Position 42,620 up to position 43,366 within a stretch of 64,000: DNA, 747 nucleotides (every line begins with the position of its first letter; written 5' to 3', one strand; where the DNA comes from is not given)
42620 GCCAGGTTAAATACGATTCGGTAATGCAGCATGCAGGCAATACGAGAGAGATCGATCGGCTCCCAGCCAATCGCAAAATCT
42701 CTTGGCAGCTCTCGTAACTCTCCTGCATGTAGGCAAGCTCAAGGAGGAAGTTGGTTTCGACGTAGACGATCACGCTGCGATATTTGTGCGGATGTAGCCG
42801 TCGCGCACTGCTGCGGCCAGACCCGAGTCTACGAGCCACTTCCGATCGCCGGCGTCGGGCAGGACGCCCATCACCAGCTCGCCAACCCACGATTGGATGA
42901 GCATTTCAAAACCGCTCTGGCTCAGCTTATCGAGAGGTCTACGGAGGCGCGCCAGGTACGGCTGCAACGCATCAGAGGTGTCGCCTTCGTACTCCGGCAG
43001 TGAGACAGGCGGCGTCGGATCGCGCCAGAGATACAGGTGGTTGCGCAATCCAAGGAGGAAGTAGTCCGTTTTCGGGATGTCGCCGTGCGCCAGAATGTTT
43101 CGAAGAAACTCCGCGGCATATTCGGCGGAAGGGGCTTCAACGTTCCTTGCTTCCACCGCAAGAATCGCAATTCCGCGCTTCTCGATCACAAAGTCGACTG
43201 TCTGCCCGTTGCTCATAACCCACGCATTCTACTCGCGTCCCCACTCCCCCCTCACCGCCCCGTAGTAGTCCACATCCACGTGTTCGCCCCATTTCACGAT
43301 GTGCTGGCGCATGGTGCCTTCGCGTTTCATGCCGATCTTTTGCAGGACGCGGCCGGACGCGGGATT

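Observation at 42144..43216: Translationally coupled HsdR_N-like nuclease-fold gene plus PIN-like gene: candidate uncharacterised two-gene toxin/defence-type module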

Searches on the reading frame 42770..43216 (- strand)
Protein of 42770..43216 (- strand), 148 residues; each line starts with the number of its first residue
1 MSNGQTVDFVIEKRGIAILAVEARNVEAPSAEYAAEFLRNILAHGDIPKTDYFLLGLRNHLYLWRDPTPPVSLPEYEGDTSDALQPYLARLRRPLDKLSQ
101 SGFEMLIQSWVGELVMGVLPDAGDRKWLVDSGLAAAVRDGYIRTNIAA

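Call 3: search_protein_families(library=pfam, proteins=[window:42770-43216:-], max_evalue=1)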
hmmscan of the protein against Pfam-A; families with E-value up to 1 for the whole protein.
window:42770-43216:- (148 aa): 0 families

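Call 4: search_protein_families(library=padloc, proteins=[window:42770-43216:-], max_evalue=1)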
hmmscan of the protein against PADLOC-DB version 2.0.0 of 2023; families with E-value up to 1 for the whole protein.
window:42770-43216:- (148 aa): 0 families

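Call 5: search_protein_families(library=ncbifam, proteins=[window:42770-43216:-], max_evalue=1)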
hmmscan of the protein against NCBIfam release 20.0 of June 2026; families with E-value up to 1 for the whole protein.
window:42770-43216:- (148 aa): 0 families

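Call 6: find_homologous_proteins(query=window:42770-43216:-, max_evalue=0.001)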
Query window:42770-43216:- (148 aa): 53 proteins with E <= 0.001 among 159 candidates.
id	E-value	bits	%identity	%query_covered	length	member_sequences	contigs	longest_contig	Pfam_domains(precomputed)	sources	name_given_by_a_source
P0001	1.5e-88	312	95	100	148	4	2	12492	-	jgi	jgi:hypothetical protein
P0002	2.6e-80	285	86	100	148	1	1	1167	-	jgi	jgi:hypothetical protein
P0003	7.2e-80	284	85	100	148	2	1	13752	-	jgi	jgi:hypothetical protein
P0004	4.8e-78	278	84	100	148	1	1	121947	-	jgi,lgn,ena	-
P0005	4.9e-78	278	84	100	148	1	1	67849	-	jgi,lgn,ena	-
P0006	4.6e-77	275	83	100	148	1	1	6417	-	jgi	jgi:hypothetical protein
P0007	6.2e-75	268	79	100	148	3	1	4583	-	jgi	jgi:hypothetical protein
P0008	2.8e-74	266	80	100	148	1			-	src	-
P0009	6.2e-68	245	74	100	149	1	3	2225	-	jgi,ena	-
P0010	8.5e-68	245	74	100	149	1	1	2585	-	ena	-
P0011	1.4e-66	241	74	100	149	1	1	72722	-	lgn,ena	-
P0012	1.6e-66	241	72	100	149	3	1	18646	-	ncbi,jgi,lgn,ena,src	-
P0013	5.2e-65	236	72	100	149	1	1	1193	-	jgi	jgi:hypothetical protein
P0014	7.3e-65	235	72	100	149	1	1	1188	-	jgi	-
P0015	2.2e-64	234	82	86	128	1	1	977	-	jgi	jgi:hypothetical protein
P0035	3.3e-52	194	61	100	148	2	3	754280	-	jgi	jgi:hypothetical protein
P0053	7.8e-16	76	40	82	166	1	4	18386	-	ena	-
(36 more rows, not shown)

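Call 8: find_encoding_contigs(protein=P0035, flank=6000, max_places=3)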
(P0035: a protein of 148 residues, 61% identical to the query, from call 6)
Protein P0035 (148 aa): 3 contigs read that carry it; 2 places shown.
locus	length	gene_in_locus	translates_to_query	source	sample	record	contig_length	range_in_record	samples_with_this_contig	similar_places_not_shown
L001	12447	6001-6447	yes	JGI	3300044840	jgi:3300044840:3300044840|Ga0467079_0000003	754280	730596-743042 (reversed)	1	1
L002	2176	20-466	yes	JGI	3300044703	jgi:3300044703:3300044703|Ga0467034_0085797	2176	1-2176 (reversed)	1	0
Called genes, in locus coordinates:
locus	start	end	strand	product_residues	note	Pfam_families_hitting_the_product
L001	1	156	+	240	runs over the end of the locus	-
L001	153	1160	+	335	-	PF00092:VWA, PF06707:DUF1194 (faint), PF13519:VWA_2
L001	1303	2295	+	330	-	PF05762:VWA_CoxE, PF01882:DUF58 (weak), PF00092:VWA, PF13519:VWA_2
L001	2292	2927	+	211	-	PF07719:TPR_2 (faint), PF13432:TPR_16 (faint), PF00515:TPR_1 (weak)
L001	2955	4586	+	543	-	PF13584:BatD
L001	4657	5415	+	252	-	-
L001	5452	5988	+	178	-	PF13302:Acetyltransf_3, PF00583:Acetyltransf_1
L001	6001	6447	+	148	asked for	-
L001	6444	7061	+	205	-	PF16289:PIN_12 (weak)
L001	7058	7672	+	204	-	PF00484:Pro_CA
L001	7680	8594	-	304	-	PF00248:Aldo_ket_red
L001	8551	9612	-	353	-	PF00724:Oxidored_FMN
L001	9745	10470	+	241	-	-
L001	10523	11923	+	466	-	PF00171:Aldedh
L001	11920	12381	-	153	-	PF07291:MauE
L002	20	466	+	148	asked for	-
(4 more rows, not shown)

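Call 9: find_encoding_contigs(protein=P0053, flank=6000, max_places=4)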
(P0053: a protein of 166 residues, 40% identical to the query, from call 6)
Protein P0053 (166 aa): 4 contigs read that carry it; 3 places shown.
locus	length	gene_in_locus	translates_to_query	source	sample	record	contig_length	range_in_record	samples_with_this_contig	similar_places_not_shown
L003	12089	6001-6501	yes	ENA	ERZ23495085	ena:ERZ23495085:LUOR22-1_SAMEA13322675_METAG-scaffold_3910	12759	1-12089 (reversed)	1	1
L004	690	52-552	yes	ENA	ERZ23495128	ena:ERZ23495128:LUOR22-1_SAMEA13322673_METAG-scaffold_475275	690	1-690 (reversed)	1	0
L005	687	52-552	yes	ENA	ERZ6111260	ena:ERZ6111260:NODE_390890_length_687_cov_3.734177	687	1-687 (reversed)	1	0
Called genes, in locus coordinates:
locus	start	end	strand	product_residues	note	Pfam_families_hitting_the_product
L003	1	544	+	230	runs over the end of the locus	PF11967:RecO_N, PF02565:RecO_C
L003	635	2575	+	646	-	PF13328:HD_4, PF04607:RelA_SpoT, PF02824:TGS, PF19296:RelA_AH (faint), PF01842:ACT (faint), PF13291:ACT_4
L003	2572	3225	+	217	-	PF00406:ADK, PF13207:AAA_17, PF05191:ADK_lid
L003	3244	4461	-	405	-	PF03453:MoeA_N, PF00994:MoCF_biosynth, PF03454:MoeA_C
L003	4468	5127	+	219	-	PF00814:TsaD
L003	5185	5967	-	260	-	-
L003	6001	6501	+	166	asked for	-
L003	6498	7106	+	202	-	PF16289:PIN_12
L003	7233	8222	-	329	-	PF00005:ABC_tran, PF13401:AAA_22 (weak), PF08352:oligo_HPY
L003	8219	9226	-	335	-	PF00005:ABC_tran, PF13304:AAA_21, PF08352:oligo_HPY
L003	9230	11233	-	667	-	PF00496:SBP_bac_5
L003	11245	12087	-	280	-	?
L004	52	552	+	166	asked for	-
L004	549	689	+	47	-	?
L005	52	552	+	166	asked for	-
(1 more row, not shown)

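Call 20: predict_structure(alignment_id=A1)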
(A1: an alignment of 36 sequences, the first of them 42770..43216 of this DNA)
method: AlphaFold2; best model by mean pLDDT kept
length: 148 residues; sequences in the alignment: 36
mean_pLDDT: 90.3   pTM: 0.88
mean pLDDT of the five models: 90.3, 89.5, 89.5, 88.4, 82.8
residues with pLDDT >= 90: 112; 70-90: 27; 50-70: 4; < 50: 5
segments of 3 or more residues with pLDDT < 50: 1-4
pLDDT, mean of each block of 10 residues (from residue 1): 66 94 95 95 85 97 93 95 94 94 96 92 86 95 73
secondary structure, 60 per line:
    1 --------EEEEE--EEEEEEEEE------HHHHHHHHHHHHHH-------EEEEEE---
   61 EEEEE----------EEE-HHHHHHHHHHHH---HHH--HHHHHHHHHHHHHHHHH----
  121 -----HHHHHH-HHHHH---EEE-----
elements in order: E9-13 E16-24 H31-44 E52-57 E61-65 E76-78 H80-91 H100-116 H126-131 H133-137 E141-143

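Call 23: fold_search(model_id=the predicted structure, library=pdb)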
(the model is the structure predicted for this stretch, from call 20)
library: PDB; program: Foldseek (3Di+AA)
matches with E <= 10: 357; with E <= 0.001: 0
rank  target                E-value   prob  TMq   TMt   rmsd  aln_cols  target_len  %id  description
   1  3s1s                  4.9e-02  0.57  0.34  0.08   8.6       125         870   16  Characterization and crystal structure of the type IIG restriction endonuclease BpuSI (released 2011-07-13)
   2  7lo5_C                5.2e-02  0.77  0.32  0.06   9.5        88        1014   16  cryoEM structure DrdV-DNA complex (released 2021-03-17)
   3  7e4l_B                8.2e-02  0.15  0.21  0.13  12.1       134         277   12  Conversion of pyrophosphate-dependent myo-inositol-1 kinase into myo-inositol-3 kinase by N78L/S89L mutation (released 2021-05-05)
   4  7lvv_B                1.2e-01  0.63  0.32  0.05   9.3        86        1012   16  cryoEM structure DrdV-DNA complex (released 2021-03-17)
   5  7lvv_C                1.7e-01  0.54  0.31  0.32   8.7        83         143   17  cryoEM structure DrdV-DNA complex (released 2021-03-17)
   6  7r8y_A                1.7e-01  0.28  0.26  0.19  10.3       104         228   13  Ancestral protein AncThEn of Phosphomethylpyrimidine kinases family (released 2022-06-29)
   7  3n2q                  1.8e-01  0.23  0.26  0.16   6.3        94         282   11  Crystal structure of Sex pheromone staph-cAM373 precursor (released 2010-06-02)
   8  5trw                  1.8e-01  0.10  0.22  0.13  13.3       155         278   15  Crystal structure of Pyridoxamine kinase PDXY from Burkholderia xenovorans (released 2016-11-09)
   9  7lo5_D                2.2e-01  0.30  0.31  0.05  12.1       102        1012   16  cryoEM structure DrdV-DNA complex (released 2021-03-17)
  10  4e4j_A                2.2e-01  0.10  0.25  0.12  14.8       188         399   14  Crystal structure of arginine deiminase from Mycoplasma penetrans (released 2012-10-31)
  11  7lo5_B                2.5e-01  0.28  0.30  0.05  12.9       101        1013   16  cryoEM structure DrdV-DNA complex (released 2021-03-17)
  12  8i3d_A                2.5e-01  0.05  0.18  0.07  18.6       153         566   14  Cryo-EM structure of abscisic acid transporter AtABCG25 (released 2023-09-13)
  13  7lo5_A                3.3e-01  0.25  0.32  0.05  13.1       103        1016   16  cryoEM structure DrdV-DNA complex (released 2021-03-17)
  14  1vk4                  3.7e-01  0.16  0.23  0.13  10.4       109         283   11  Crystal structure of PfkB Carbohydrate kinase (TM0415) from Thermotoga maritima at 1.91 A resolution (released 2004-05-04)
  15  7e4l_A                4.2e-01  0.10  0.23  0.13  12.9       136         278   12  Conversion of pyrophosphate-dependent myo-inositol-1 kinase into myo-inositol-3 kinase by N78L/S89L mutation (released 2021-05-05)
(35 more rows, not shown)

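Call 28: search_solved_structures(query=A1, max_evalue=10, show_alignments=3)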
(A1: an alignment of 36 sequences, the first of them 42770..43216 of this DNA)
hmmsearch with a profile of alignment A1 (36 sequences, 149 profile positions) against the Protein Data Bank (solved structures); distinct sequences matched with E-value up to 10: 0.

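Call 29: fold_search(model_id=the predicted structure, library=viral)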
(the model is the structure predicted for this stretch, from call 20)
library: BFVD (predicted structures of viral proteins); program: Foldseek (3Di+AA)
matches with E <= 10: 431; with E <= 0.001: 0
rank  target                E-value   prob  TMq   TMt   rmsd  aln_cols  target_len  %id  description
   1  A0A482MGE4            4.9e-02  0.41  0.22  0.24   8.4        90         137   12  Uncharacterized protein [Serratia phage Serbin]
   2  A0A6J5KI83            6.8e-02  0.33  0.28  0.31   9.6       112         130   13  Uncharacterized protein [uncultured Caudovirales phage]
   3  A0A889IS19            7.2e-02  0.14  0.23  0.23  11.2       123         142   16  (no name in the UniProt tables at hand)
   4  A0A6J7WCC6            1.0e-01  0.09  0.19  0.11  12.5       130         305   15  COG5377 Phage-related protein, predicted endonuclease [uncultured Caudovirales phage]
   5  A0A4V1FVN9            1.1e-01  0.13  0.17  0.18   6.9        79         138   10  (no name in the UniProt tables at hand)
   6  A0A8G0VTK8            1.2e-01  0.10  0.20  0.11  15.0       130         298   12  RNA-dependent RNA polymerase (Fragment) [Dabieshan tick virus]
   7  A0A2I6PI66            1.4e-01  0.28  0.22  0.19   7.9        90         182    9  Uncharacterized protein [Pseudomonas phage PMBT14]
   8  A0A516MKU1            1.5e-01  0.21  0.28  0.33  14.3       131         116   13  (no name in the UniProt tables at hand)
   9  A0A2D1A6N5            1.5e-01  0.12  0.19  0.25  11.8        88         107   17  Holliday junction resolvase [Rhodococcus phage Trina]
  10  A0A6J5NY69            1.6e-01  0.25  0.32  0.15   9.6       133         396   15  Type I restriction enzyme R protein, N-terminal domain containing protein [uncultured Caudovirales phage]
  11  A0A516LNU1            1.6e-01  0.11  0.19  0.20   7.7        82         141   15  (no name in the UniProt tables at hand)
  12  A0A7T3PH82            1.7e-01  0.11  0.19  0.24  10.0        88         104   10  (no name in the UniProt tables at hand)
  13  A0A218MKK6            1.8e-01  0.15  0.21  0.23   6.6        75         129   12  Uncharacterized protein [uncultured virus]
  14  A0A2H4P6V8            2.4e-01  0.10  0.22  0.23  10.8       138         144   12  Putative DNA helicase [Pseudomonas phage tabernarius]
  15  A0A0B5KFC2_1          2.7e-01  0.10  0.21  0.04  10.1       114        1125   10  RNA-directed RNA polymerase L [Wuhan Spider Virus]
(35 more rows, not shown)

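Call 33: find_related_loci(query=A1, collection=genome_contigs, flank=5000)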
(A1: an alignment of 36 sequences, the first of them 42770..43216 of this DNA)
Query A1 (148 aa) in genome_contigs; peptide patterns used: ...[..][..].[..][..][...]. (x = any residue, [..] = any of these).
31 stretches matched a pattern; 15 encode a relative of the query (tblastn E <= 1e-3); 15 distinct loci.
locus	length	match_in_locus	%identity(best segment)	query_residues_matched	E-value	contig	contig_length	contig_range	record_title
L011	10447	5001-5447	73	1-148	9e-73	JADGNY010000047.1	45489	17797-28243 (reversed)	MAG: Thermoanaerobaculia bacterium isolate Chersky.31_28 contig-100_172, whole genome shotgun sequence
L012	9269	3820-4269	63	1-148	4e-60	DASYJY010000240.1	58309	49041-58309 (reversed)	MAG TPA_asm: Thermoanaerobaculia bacterium isolate SMAG_U4307 k141_1001826, whole genome shotgun sequence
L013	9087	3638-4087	59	1-148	4e-54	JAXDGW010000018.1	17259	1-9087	MAG: Thermoanaerobaculia bacterium isolate BP_51 scaffold_2602598, whole genome shotgun sequence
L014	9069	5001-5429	58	7-148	3e-53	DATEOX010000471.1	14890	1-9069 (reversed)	MAG TPA_asm: Thermoanaerobaculia bacterium isolate SMAG_U9006 k141_635014, whole genome shotgun sequence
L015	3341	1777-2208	57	6-148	5e-52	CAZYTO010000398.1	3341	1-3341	MAG TPA_asm: uncultured Thermoanaerobaculia bacterium isolate binchicken_co185_101 genome assembly, contig: NODE_75442_l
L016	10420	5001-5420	61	7-148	6e-52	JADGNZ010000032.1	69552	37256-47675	MAG: Thermoanaerobaculia bacterium isolate Chersky.9_17 contig-100_36, whole genome shotgun sequence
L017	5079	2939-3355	59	8-148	6e-50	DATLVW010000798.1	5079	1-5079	MAG TPA_asm: Thermoanaerobaculia bacterium isolate SMAG_U13202 k141_322475, whole genome shotgun sequence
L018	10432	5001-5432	56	6-148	1e-49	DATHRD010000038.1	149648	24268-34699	MAG TPA_asm: Thermoanaerobaculia bacterium isolate SMAG_U12756 k141_93761, whole genome shotgun sequence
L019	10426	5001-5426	58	7-148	3e-48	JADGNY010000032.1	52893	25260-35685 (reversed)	MAG: Thermoanaerobaculia bacterium isolate Chersky.31_28 contig-100_112, whole genome shotgun sequence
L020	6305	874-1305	53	6-148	2e-47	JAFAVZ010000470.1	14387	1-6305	MAG: Acidobacteriota bacterium isolate CP_BM_RX_49 BM_RX_k147_11336297, whole genome shotgun sequence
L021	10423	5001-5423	53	8-148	3e-44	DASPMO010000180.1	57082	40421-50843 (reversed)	MAG TPA_asm: Thermoanaerobaculia bacterium isolate SMAG_U12094 k141_339164, whole genome shotgun sequence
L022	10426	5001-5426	54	6-147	4e-44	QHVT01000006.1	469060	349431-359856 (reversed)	MAG: Acidobacteria bacterium isolate gp7 AA8 14_0903_02_30cm_scaffold_6_curated, whole genome shotgun sequence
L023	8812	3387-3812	52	6-147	1e-43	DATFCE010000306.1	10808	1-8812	MAG TPA_asm: Nitrospiraceae bacterium isolate SMAG_U8546 k141_1777231, whole genome shotgun sequence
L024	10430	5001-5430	55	6-148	1e-38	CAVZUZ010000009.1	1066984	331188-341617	MAG: Thermoanaerobaculaceae bacterium isolate MFD06742.bin.2.42 genome assembly, contig: contig_19795, whole genome shot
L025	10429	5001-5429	48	8-148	4e-40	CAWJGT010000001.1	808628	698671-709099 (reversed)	MAG: uncultured Holophagales bacterium isolate MFD04935.bin.1.7 genome assembly, contig: contig_10203, whole genome shot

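Call 35: search_protein_representatives(alignment_id=A1)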
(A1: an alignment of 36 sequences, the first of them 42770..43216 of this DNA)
Query: 36 sequences, 149 profile positions. Proteins with E-value up to 0.001 (for the whole library): 1143; up to 1e-10: 663; up to 1e-30: 21. The best 150 are listed.
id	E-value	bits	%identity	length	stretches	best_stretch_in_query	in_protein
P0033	5.8e-65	233.8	-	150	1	1-149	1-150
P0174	6.4e-63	227.1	-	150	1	1-149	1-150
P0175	5.1e-48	178.8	-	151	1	1-149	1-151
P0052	5.4e-39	149.5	-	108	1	4-107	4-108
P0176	3.6e-38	146.9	-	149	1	7-144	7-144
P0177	4.5e-36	140.0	-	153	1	7-144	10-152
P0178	1.1e-35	138.8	-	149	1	7-145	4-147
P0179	2.2e-35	137.8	-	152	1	7-149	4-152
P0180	3.0e-35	137.3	-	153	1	3-149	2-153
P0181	2.7e-34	134.3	-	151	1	9-144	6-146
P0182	3.7e-34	133.8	-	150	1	6-149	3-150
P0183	3.8e-33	130.6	-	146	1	6-143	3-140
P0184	1.6e-32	128.5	-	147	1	9-148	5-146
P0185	8.7e-32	126.1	-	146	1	8-143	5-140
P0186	8.8e-32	126.1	-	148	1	9-144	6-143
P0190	9.2e-31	122.8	-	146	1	9-149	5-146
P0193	1.5e-30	122.1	-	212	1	8-146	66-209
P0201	1.6e-29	118.8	-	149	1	9-142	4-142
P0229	5.0e-27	110.7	-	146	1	9-145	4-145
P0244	3.2e-26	108.0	-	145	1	9-143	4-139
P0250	8.2e-26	106.7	-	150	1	9-143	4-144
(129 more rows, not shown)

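Call 37: search_protein_families(library=pfam, alignment_id=A3, max_evalue=0.1)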
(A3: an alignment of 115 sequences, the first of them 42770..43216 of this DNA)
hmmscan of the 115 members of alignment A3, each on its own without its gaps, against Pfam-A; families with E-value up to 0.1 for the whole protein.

A. member 1, window:42770-43216:- (148 aa): 0 families

B. families by the number of members that match (of 115 scanned): 15 families
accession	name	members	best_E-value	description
PF13588.12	HSDR_N_2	16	0.0005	Type I restriction enzyme R protein N terminus (HSDR_N)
PF03008.20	DUF234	2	0.022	Archaea bacterial proteins of unknown function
PF00626.27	Gelsolin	2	0.026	Gelsolin repeat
PF09455.15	Csx1_HEPN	2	0.036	CRISPR system endoribonuclease Csx1, HEPN domain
PF06616.17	BsuBI_PstI_RE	1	0.014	BsuBI/PstI restriction endonuclease domain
PF09566.16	RE_SacI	1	0.015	SacI restriction endonuclease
PF02625.21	XdhC_CoxI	1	0.019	XdhC and CoxI family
PF03098.20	An_peroxidase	1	0.019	Animal haem peroxidase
PF24727.1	DUF7679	1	0.031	Domain of unknown function (DUF7679)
PF17727.6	CtsR_C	1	0.035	CtsR C-terminal dimerization domain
PF15183.11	MRAP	1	0.037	Melanocortin-2 receptor accessory protein family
PF00317.26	Ribonuc_red_lgN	1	0.04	Ribonucleotide reductase, all-alpha domain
PF23652.1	TRAPP14_C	1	0.083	TRAPP14 C-terminal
PF10028.14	DUF2270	1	0.089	Predicted integral membrane protein (DUF2270)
PF19384.4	DUF5959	1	0.1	Family of unknown function (DUF5959)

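Call 77: search_protein_families(library=pfam, proteins=[L030:4965-5435:+, L031:4974-5444:+, L026:4001-4453:+, L029:4001-4639:+, P0176, P0183, P0190, P0201, P0229, P0244], max_evalue=1)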
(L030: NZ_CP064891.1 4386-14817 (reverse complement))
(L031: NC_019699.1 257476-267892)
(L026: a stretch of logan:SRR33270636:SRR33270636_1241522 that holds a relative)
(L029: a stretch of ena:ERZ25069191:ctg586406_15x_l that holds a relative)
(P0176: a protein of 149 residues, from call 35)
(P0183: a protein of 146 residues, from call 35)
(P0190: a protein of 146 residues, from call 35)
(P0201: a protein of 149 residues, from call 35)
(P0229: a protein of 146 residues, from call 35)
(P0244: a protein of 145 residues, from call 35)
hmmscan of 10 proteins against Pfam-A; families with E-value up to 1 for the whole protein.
L030:4965-5435:+ (156 aa): 0 families

L031:4974-5444:+ (156 aa): 0 families

L026:4001-4453:+ (150 aa): 0 families

L029:4001-4639:+ (212 aa): 0 families

P0176 (149 aa): 1 family
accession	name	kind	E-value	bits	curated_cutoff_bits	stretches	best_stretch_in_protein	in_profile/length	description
PF00626.27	Gelsolin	-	0.085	13.2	21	1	54-73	21-37/76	Gelsolin repeat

P0183 (146 aa): 0 families

P0190 (146 aa): 0 families

P0201 (149 aa): 2 families
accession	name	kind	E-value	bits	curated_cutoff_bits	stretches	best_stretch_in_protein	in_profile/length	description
PF24727.1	DUF7679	-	0.031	14.5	27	0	22-116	34-140/158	Domain of unknown function (DUF7679)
PF14736.11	N_Asn_amidohyd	-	0.1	12.2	24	1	52-83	208-239/270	Protein N-terminal asparagine amidohydrolase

P0229 (146 aa): 1 family
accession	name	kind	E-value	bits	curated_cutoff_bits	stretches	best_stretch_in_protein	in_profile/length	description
PF13588.12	HSDR_N_2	-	0.0022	18.5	25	1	2-29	38-65/110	Type I restriction enzyme R protein N terminus (HSDR_N)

P0244 (145 aa): 0 families
